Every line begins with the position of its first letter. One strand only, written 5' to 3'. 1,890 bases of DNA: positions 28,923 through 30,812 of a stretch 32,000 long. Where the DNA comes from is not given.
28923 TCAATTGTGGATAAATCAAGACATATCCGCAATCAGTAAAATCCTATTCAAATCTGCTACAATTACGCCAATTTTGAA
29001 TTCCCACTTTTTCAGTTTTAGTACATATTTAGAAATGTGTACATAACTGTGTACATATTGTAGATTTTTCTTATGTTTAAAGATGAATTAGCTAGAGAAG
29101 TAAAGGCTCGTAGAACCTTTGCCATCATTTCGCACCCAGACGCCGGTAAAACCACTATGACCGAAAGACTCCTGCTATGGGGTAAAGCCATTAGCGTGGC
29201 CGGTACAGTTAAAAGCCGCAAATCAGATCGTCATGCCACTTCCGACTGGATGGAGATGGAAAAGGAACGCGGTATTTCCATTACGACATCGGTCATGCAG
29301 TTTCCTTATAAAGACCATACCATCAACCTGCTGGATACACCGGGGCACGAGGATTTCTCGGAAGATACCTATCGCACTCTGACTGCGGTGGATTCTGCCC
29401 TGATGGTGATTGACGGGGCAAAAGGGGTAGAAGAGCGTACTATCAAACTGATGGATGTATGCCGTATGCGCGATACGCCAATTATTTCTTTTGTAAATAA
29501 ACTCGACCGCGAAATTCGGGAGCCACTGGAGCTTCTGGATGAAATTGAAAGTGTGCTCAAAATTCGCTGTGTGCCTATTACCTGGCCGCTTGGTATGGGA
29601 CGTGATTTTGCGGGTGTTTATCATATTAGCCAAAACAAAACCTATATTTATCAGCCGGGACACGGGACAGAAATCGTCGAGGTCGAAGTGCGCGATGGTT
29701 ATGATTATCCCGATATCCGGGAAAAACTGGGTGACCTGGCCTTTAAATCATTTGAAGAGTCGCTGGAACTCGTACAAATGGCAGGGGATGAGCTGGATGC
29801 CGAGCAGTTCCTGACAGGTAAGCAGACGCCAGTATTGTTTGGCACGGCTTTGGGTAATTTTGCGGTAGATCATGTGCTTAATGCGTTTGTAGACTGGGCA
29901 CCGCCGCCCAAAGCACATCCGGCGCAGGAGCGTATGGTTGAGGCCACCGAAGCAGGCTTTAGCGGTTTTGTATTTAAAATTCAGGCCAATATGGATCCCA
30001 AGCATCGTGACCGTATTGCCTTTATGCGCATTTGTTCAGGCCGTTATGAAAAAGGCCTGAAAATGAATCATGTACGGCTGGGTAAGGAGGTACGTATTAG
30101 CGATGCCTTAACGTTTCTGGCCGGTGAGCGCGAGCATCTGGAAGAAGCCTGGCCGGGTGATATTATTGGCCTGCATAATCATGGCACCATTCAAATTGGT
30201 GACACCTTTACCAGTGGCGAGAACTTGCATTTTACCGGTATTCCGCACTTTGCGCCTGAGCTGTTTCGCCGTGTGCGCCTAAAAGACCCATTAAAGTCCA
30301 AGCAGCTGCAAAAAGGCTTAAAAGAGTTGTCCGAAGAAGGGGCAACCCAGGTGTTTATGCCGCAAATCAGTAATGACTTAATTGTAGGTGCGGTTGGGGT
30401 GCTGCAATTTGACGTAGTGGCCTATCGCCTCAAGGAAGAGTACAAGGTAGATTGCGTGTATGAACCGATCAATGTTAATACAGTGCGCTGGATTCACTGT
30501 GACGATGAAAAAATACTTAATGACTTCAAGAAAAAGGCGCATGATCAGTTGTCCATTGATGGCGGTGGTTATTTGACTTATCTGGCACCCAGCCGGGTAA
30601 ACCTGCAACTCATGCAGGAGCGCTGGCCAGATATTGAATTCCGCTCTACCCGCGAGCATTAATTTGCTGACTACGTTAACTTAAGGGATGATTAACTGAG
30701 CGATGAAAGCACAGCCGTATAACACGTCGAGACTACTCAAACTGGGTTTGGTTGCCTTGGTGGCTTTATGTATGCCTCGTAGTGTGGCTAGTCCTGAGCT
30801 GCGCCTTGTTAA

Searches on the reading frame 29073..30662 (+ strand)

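Call 5: search_protein_families(library=ncbifam, proteins=[window:29073-30662:+], max_evalue=0.001)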
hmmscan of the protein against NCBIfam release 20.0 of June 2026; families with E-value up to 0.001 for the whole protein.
window:29073-30662:+ (529 aa): 34 families (the best 25 are shown)
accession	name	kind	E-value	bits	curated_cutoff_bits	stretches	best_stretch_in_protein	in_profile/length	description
NF001964.0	PRK00741.1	equivalog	8.8e-267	885.7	473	1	4-529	3-528/529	peptide chain release factor 3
TIGR00503.1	prfC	equivalog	1.1e-255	849.1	466.95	1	5-529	3-527/527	peptide chain release factor 3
NF009381.0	PRK12740.1-5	subfamily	6.7e-69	233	583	1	9-468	5-476/692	elongation factor G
TIGR00484.1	EF-G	equivalog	1.7e-63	214.8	659.4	1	10-461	7-472/691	elongation factor G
NF012153.1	tet_protect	equivalog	2.5e-57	194.5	775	1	17-470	4-424/614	tetracycline resistance ribosomal protection protein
NF009891.0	PRK13351.1-1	equivalog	1.8e-45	155.7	597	1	12-468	8-466/681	elongation factor G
NF000120.3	47473_otr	exception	1.9e-45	155.6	900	1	17-471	6-423/608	tetracycline resistance ribosomal protection protein Otr(A)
NF009379.0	PRK12740.1-3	equivalog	2.1e-40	138.9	513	1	11-468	6-458/674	elongation factor G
NF058620.1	EFG2_Bacteroid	exception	9.7e-40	136.6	1000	1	14-464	10-468/717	elongation factor G2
NF033148.1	tet_protect_M_W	exception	5.2e-38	130.8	1100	2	17-149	7-135/639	TetM/TetW/TetO/TetS family tetracycline resistance ribosomal protection protein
TIGR01393.1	lepA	equivalog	5.8e-36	124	533.9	2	13-165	3-153/595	translation elongation factor 4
TIGR01394.1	TypA_BipA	equivalog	6.3e-31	107.3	757.3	2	14-158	2-140/594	translational GTPase TypA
NF012155.1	tet_protect_M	exception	1.5e-30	106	1420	2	17-147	7-133/639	tetracycline resistance ribosomal protection protein Tet(M)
NF009377.1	PRK12740.1-1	equivalog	1.9e-28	99.3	890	1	9-468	9-491/700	elongation factor G-like protein EF-G2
NF009892.0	PRK13351.1-3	equivalog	2.2e-27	95.8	640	1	14-167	4-158/623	elongation factor G-like protein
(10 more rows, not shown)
